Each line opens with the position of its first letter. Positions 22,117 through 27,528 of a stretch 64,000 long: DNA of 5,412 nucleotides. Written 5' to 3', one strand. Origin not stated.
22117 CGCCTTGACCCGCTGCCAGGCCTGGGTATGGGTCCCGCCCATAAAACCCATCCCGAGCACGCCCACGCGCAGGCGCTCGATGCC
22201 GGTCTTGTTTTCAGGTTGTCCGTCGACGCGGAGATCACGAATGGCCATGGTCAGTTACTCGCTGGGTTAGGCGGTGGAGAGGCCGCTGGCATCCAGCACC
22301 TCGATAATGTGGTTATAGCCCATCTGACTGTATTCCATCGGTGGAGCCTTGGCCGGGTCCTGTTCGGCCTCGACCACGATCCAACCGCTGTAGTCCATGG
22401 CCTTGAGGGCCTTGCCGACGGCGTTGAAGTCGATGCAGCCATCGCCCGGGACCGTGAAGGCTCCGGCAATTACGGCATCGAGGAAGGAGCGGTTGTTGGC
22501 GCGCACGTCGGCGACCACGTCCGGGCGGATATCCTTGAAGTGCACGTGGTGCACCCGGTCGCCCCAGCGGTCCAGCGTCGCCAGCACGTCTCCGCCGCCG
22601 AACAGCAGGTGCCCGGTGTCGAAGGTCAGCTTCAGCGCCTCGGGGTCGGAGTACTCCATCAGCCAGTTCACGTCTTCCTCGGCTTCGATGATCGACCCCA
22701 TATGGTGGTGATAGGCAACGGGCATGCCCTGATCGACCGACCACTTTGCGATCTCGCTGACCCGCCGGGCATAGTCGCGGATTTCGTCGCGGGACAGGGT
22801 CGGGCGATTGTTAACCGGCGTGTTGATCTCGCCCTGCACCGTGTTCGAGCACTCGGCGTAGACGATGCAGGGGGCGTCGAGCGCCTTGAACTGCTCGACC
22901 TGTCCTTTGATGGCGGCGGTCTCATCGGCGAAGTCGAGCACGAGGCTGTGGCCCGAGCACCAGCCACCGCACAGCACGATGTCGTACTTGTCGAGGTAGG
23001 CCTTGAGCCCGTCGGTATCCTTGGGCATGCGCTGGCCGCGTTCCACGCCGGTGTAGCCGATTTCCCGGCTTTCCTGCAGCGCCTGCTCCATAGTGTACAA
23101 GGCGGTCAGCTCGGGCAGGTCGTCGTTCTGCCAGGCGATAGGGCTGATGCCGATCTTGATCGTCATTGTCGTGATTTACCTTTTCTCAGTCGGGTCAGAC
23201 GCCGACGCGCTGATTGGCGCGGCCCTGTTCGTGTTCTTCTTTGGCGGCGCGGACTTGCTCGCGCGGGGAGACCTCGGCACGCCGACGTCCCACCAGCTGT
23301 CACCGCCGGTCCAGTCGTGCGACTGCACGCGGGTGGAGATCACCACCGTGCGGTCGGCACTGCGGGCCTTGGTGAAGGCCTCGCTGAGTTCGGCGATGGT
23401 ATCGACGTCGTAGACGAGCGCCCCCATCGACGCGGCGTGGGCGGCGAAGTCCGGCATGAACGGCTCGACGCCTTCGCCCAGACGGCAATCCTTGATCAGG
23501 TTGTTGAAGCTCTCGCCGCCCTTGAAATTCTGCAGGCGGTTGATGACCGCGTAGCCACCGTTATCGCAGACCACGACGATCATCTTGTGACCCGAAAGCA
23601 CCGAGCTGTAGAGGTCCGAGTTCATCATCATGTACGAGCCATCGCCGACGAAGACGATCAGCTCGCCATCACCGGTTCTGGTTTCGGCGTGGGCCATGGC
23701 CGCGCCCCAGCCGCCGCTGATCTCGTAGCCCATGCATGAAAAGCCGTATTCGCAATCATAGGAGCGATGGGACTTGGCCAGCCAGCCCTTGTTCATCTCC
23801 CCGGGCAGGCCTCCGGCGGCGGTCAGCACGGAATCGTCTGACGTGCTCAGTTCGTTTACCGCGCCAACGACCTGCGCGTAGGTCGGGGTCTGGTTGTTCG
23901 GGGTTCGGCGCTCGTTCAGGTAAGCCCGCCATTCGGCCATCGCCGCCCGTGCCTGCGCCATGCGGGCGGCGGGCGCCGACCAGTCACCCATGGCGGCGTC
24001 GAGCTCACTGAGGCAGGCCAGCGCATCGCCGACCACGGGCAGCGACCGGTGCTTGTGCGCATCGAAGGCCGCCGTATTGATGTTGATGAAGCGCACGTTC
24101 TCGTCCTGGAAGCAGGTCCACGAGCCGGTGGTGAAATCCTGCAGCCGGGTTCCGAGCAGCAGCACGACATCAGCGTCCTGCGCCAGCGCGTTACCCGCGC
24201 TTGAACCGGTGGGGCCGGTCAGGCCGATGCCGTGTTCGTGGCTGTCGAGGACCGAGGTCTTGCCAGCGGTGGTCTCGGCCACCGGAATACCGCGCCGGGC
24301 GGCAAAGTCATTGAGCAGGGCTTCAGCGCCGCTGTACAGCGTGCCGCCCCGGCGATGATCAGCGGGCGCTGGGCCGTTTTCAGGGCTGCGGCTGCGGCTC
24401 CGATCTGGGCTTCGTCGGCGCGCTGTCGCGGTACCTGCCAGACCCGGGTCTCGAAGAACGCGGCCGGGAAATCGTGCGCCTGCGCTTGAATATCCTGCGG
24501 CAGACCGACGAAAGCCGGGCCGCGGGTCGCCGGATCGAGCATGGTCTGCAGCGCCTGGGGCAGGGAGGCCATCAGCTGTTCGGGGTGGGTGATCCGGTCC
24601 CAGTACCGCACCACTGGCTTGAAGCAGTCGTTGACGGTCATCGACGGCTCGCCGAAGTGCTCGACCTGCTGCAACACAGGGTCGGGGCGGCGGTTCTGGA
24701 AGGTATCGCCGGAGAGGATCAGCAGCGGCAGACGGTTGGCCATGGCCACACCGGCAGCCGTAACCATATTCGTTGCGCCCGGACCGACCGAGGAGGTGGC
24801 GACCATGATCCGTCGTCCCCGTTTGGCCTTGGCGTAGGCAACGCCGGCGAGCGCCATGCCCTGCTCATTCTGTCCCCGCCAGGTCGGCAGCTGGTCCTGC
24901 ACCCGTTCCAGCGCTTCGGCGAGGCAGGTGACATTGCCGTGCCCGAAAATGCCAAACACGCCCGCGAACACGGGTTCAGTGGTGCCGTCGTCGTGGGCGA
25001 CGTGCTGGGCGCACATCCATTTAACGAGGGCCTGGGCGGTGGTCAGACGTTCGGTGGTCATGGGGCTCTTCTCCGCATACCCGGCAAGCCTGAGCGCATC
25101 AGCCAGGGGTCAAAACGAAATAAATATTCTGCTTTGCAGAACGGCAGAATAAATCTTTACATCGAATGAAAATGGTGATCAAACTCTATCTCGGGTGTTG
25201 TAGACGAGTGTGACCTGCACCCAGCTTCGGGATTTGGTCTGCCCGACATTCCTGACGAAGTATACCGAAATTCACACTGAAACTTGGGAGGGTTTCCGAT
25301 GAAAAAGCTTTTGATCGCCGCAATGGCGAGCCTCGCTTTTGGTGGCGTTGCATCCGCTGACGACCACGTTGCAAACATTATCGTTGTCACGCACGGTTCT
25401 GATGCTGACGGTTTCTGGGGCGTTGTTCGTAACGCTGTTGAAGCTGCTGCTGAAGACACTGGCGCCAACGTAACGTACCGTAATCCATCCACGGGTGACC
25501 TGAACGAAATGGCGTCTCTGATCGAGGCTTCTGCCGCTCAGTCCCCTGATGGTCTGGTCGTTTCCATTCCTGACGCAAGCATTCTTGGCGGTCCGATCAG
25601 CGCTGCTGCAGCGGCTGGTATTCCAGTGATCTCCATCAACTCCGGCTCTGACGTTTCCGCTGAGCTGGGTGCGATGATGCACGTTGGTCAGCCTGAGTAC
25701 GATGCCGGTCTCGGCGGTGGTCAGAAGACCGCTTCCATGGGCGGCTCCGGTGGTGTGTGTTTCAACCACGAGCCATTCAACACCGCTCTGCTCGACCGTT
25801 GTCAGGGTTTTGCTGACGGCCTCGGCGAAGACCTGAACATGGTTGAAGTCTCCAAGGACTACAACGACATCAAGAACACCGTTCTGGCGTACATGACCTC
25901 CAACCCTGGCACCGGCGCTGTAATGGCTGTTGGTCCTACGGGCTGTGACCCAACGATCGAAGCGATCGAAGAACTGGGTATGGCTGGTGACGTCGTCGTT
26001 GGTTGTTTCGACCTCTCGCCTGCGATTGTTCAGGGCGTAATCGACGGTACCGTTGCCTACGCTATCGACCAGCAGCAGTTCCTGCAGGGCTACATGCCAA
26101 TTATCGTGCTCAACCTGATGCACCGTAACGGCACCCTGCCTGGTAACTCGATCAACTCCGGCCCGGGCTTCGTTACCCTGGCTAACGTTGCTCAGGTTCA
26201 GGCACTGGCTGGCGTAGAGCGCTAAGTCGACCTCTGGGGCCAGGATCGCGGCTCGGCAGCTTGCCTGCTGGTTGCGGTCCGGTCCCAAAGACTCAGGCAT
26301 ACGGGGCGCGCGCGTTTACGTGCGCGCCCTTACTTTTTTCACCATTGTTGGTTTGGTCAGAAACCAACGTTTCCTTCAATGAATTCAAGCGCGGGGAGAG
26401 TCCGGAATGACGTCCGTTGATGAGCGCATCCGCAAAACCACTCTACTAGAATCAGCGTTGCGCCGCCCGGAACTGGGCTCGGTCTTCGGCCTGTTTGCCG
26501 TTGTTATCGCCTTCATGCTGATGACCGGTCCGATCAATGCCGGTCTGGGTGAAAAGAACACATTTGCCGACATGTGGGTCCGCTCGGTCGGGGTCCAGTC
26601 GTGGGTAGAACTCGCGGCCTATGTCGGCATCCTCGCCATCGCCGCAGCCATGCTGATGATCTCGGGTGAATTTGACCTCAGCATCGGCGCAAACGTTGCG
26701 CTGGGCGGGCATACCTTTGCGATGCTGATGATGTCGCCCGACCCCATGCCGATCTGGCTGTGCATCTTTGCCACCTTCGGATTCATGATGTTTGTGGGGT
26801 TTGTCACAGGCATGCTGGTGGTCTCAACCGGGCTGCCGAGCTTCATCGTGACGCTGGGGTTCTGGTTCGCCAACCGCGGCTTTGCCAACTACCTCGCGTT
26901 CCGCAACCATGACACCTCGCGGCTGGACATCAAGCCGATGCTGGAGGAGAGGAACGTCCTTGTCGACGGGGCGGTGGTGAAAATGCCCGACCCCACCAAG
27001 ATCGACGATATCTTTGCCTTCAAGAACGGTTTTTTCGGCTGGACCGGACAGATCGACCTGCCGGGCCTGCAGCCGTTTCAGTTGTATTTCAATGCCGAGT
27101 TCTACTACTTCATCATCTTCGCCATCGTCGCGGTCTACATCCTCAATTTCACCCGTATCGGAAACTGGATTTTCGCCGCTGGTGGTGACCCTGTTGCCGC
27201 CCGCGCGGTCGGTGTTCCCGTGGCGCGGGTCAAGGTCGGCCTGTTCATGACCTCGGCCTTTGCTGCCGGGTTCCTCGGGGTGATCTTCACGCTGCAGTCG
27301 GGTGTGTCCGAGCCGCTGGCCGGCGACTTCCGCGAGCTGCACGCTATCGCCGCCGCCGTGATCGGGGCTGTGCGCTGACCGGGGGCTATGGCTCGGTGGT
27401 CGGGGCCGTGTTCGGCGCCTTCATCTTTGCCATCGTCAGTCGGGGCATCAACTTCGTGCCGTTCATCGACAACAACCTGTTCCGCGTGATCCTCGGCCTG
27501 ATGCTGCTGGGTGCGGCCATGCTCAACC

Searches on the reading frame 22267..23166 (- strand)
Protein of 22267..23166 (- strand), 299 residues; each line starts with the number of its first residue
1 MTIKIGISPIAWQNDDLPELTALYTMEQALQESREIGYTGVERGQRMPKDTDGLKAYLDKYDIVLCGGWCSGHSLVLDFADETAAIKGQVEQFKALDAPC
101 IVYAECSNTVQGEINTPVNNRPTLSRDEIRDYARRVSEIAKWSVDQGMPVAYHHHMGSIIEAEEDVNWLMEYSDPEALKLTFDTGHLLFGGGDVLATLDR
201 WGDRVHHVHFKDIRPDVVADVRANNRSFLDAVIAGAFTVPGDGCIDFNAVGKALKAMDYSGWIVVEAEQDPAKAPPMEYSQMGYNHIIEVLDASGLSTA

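Call 85: search_protein_families(library=pfam, proteins=[window:22267-23166:-], max_evalue=0.00001)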
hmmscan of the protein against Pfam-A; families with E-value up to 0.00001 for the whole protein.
window:22267-23166:- (299 aa): 1 family
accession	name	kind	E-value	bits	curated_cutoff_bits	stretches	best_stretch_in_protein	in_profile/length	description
PF01261.30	AP_endonuc_2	-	1.2e-26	94.3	31.1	1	31-275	2-234/249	Xylose isomerase-like TIM barrel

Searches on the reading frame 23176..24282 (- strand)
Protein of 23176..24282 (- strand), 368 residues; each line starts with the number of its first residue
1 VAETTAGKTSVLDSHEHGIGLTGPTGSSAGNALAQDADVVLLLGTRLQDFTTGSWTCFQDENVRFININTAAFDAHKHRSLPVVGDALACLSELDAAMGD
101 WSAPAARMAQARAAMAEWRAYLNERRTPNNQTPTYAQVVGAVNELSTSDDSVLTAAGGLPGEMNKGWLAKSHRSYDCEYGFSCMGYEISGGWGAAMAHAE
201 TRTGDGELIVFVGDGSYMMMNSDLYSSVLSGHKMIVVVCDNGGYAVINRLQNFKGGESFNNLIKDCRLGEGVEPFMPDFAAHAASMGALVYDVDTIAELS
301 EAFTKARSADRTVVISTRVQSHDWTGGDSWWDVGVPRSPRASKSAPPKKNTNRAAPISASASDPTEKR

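Call 85: search_protein_families(library=pfam, proteins=[window:23176-24282:-], max_evalue=0.00001)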
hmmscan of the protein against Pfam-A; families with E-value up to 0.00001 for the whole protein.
window:23176-24282:- (368 aa): 2 families
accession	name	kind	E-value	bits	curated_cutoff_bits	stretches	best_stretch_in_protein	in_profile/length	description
PF02775.26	TPP_enzyme_C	-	1.6e-24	86.8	21.9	1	167-315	13-149/151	Thiamine pyrophosphate enzyme, C-terminal TPP binding domain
PF00205.28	TPP_enzyme_M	-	3e-17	63.1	30.4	1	2-94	43-137/137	Thiamine pyrophosphate enzyme, central domain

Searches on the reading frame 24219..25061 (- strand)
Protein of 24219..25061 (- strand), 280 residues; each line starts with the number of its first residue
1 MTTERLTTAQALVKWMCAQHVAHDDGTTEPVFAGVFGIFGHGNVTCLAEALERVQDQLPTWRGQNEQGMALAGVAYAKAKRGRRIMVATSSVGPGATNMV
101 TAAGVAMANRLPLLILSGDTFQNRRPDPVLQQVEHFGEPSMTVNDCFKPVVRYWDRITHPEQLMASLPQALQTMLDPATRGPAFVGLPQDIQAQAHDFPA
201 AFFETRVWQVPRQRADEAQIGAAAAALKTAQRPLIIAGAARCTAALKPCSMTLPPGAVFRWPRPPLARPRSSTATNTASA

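Call 85: search_protein_families(library=pfam, proteins=[window:24219-25061:-], max_evalue=0.00001)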
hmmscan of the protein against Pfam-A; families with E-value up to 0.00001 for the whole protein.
window:24219-25061:- (280 aa): 1 family
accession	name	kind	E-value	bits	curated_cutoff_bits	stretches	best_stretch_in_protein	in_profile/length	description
PF02776.23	TPP_enzyme_N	-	2.7e-12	47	26.8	1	35-131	19-111/119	Thiamine pyrophosphate enzyme, N-terminal TPP binding domain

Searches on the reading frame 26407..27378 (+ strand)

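Call 85: search_protein_families(library=pfam, proteins=[window:26407-27378:+], max_evalue=0.00001)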
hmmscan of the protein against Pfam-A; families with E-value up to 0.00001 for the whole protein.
window:26407-27378:+ (323 aa): 1 family
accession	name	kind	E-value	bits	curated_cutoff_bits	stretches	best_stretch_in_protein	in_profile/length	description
PF02653.21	BPD_transp_2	-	1.5e-30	106.7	26.8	1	66-321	5-225/269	Branched-chain amino acid transport system / permease component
